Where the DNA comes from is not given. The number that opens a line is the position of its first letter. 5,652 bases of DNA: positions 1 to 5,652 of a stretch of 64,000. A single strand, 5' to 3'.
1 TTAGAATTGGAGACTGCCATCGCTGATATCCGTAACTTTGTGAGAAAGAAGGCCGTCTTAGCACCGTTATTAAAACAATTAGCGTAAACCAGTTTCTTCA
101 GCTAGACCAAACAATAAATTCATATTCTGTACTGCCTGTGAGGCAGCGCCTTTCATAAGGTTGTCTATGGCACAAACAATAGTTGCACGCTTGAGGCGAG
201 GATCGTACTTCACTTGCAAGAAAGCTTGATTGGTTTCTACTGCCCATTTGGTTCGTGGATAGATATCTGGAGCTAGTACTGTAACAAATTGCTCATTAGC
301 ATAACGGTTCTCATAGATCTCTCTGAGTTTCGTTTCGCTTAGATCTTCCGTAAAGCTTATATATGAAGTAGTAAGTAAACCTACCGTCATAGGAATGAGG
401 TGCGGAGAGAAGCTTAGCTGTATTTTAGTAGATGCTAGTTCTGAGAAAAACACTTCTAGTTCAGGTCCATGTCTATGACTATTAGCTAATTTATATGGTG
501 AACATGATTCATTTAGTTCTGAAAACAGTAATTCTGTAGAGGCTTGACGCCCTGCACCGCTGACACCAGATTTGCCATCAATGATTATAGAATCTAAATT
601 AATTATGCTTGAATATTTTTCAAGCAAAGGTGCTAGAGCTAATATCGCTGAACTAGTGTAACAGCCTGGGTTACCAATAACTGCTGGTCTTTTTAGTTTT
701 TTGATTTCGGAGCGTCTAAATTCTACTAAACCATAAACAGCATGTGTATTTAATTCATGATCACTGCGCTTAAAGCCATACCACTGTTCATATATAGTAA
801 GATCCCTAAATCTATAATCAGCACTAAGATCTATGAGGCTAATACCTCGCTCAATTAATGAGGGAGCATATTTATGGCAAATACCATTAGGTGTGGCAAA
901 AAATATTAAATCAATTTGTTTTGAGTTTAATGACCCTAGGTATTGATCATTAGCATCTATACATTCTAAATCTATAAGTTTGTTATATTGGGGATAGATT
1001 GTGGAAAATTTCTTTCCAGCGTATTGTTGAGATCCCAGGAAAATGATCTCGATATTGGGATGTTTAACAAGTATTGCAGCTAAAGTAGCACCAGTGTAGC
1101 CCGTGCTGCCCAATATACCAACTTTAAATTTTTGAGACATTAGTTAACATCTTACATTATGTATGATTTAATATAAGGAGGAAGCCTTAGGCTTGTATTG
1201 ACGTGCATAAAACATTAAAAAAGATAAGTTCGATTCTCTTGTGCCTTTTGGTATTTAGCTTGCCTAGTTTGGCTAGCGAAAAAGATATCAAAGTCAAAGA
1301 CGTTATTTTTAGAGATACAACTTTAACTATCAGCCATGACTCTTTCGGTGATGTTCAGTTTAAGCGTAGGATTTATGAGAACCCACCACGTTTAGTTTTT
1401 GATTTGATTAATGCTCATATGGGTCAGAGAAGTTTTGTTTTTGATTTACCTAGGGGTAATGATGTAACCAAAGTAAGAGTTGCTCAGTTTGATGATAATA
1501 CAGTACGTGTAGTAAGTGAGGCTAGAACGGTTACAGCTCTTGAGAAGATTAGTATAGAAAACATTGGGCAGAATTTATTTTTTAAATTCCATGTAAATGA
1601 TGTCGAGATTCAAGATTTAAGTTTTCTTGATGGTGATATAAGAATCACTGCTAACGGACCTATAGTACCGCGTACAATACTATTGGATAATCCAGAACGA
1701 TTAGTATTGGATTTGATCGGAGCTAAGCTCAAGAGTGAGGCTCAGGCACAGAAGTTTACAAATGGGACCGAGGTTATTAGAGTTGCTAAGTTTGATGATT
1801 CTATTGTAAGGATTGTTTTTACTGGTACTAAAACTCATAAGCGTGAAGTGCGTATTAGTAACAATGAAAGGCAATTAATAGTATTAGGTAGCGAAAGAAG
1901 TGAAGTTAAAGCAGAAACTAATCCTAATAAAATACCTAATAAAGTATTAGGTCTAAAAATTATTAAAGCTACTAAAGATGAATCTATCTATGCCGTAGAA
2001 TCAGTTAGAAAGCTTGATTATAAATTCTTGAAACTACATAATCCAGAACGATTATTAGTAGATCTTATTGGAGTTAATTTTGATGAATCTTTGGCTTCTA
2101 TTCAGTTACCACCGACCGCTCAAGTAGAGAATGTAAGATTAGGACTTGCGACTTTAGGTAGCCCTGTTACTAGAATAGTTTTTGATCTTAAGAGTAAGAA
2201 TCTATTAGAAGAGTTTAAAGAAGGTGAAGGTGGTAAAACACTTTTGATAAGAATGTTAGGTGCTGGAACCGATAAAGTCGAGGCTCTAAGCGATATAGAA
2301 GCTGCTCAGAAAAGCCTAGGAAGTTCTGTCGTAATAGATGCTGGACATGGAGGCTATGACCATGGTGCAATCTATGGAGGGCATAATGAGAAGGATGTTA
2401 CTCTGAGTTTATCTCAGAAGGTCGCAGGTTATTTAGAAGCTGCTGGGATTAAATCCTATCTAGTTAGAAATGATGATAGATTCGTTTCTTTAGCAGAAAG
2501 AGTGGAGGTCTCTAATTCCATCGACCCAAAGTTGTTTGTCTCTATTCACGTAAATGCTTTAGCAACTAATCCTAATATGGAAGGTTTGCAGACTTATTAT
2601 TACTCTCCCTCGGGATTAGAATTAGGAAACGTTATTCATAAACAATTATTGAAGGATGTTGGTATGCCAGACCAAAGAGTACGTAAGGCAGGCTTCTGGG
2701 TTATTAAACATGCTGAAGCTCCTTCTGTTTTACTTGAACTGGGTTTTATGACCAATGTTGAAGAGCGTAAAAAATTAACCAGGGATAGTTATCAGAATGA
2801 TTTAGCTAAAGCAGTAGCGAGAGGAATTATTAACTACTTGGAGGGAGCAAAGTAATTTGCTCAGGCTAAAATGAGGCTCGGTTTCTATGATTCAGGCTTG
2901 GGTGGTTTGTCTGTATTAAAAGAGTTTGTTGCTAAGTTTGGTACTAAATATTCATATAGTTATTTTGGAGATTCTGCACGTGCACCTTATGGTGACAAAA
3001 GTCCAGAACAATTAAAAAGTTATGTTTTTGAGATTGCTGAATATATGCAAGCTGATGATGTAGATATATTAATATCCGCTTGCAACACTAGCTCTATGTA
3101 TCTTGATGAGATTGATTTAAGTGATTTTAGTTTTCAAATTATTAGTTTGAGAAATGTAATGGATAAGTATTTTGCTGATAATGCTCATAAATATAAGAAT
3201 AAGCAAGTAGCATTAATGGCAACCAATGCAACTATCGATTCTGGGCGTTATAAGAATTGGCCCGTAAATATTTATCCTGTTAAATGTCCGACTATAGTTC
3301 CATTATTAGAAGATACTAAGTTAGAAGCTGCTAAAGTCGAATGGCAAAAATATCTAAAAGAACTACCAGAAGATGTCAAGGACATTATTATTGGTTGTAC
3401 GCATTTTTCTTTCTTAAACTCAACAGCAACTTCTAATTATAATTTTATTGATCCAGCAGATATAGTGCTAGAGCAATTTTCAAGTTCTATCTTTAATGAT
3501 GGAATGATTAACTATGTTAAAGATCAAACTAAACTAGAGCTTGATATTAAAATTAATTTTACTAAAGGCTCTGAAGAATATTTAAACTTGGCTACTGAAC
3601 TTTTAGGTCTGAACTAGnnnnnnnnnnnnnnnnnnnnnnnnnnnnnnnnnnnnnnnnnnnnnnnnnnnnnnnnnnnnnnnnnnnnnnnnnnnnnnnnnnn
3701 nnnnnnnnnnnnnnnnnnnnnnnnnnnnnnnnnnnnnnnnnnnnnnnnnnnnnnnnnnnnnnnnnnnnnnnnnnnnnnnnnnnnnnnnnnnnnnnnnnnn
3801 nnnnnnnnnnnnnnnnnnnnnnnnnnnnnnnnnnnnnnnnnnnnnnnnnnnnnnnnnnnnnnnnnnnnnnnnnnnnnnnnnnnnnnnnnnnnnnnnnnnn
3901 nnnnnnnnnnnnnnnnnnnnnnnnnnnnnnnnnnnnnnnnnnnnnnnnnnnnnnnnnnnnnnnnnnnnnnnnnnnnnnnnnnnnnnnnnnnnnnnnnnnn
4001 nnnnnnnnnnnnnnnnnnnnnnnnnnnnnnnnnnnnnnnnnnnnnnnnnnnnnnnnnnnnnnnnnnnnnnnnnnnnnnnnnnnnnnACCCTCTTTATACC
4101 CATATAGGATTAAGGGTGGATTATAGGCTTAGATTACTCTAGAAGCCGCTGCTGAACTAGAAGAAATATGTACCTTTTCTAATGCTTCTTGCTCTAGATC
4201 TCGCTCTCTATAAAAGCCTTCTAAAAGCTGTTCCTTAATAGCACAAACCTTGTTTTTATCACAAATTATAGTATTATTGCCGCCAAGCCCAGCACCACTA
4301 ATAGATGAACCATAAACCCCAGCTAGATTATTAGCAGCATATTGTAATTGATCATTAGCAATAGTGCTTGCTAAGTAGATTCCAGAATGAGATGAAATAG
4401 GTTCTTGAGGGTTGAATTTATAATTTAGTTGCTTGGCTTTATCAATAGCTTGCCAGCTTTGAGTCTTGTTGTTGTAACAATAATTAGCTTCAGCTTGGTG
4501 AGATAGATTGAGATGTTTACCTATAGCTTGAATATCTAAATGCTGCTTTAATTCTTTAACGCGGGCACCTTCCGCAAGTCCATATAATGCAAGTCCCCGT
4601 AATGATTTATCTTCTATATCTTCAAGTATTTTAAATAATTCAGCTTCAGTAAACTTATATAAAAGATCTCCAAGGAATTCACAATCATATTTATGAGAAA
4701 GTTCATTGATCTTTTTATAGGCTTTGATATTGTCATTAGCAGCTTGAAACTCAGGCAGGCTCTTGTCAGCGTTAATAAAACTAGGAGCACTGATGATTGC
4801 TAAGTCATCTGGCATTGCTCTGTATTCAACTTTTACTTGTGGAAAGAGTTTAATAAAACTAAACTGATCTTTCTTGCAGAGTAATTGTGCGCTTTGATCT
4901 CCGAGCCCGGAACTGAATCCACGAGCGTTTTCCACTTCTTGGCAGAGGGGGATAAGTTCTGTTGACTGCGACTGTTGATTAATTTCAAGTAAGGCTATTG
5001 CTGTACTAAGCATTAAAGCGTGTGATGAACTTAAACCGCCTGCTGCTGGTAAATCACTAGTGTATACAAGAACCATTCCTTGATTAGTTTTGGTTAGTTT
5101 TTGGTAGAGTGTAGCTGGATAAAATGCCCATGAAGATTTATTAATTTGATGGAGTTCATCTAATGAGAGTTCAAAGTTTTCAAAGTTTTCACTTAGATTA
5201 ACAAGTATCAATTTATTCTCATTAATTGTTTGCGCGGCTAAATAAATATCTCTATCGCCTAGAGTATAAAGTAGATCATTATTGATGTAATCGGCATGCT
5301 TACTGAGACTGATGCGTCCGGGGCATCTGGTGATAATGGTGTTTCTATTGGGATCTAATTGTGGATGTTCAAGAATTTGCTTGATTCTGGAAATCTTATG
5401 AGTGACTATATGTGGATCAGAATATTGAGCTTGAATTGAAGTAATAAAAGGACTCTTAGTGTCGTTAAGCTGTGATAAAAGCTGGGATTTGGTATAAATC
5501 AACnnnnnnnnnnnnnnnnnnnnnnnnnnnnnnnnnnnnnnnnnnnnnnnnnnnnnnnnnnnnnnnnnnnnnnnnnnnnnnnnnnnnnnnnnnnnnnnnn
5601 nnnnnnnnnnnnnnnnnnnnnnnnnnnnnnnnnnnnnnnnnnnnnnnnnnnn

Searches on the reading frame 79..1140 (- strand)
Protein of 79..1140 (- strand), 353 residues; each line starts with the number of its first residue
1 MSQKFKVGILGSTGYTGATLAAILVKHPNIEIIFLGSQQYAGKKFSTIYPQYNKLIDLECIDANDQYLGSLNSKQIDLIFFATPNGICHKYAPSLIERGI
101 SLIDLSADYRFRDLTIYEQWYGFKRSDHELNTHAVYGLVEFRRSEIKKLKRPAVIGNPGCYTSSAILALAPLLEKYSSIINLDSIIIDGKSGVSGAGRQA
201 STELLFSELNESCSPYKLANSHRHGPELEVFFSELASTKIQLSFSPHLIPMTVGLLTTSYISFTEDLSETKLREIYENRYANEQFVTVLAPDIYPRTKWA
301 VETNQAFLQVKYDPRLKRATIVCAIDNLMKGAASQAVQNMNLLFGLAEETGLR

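Call 49: search_protein_families(library=pfam, proteins=[window:79-1140:-], max_evalue=0.001)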
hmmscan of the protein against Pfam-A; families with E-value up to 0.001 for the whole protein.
window:79-1140:- (353 aa): 3 families
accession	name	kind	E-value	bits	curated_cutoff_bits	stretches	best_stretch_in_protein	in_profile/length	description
PF22698.1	Semialdhyde_dhC_1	-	1e-49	169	27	1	160-327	1-165/165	Semialdehyde dehydrogenase, dimerisation domain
PF01118.30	Semialdhyde_dh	-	1.5e-28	100.1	26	1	6-148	1-120/121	Semialdehyde dehydrogenase, NAD binding domain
PF02774.23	Semialdhyde_dhC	-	4.9e-23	82.7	26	1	169-330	1-184/184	Semialdehyde dehydrogenase, dimerisation domain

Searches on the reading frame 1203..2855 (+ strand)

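Call 49: search_protein_families(library=pfam, proteins=[window:1203-2855:+], max_evalue=0.001)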
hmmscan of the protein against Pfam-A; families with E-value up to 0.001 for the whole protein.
window:1203-2855:+ (550 aa): 2 families
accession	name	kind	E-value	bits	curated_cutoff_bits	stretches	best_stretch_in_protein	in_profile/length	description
PF01520.23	Amidase_3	-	3.3e-50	171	27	1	376-544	1-174/174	N-acetylmuramoyl-L-alanine amidase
PF11741.13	AMIN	-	4.7e-23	81.6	20.5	3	144-226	11-98/101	AMIN domain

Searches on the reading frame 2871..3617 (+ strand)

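Call 49: search_protein_families(library=pfam, proteins=[window:2871-3617:+], max_evalue=0.001)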
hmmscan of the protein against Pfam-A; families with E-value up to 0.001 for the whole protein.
window:2871-3617:+ (248 aa): 1 family
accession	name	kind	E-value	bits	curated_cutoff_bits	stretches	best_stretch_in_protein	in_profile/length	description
PF01177.27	Asp_Glu_race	-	1.9e-07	31.6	31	1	26-202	27-210/211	Asp/Glu/Hydantoin racemase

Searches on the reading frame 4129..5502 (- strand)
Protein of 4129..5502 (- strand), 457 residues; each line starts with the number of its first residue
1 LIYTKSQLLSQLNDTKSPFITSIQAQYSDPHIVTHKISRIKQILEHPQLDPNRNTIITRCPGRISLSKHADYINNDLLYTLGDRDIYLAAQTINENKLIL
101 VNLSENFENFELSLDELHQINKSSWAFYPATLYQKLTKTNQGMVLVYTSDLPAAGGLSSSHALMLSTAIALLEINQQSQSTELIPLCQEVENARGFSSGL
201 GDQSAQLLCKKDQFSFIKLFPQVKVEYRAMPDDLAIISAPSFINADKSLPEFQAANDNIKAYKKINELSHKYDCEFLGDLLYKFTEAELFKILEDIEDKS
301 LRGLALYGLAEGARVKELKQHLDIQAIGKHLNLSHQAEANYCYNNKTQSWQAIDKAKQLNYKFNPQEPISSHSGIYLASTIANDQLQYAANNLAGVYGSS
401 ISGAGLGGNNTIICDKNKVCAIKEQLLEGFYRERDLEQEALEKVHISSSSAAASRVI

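Call 49: search_protein_families(library=pfam, proteins=[window:4129-5502:-], max_evalue=0.001)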
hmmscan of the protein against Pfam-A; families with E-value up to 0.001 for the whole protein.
window:4129-5502:- (457 aa): 1 family
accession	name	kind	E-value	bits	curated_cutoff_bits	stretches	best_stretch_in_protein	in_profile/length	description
PF00288.32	GHMP_kinases_N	-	1.4e-09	38.5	22.3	1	137-208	15-85/87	GHMP kinases N terminal domain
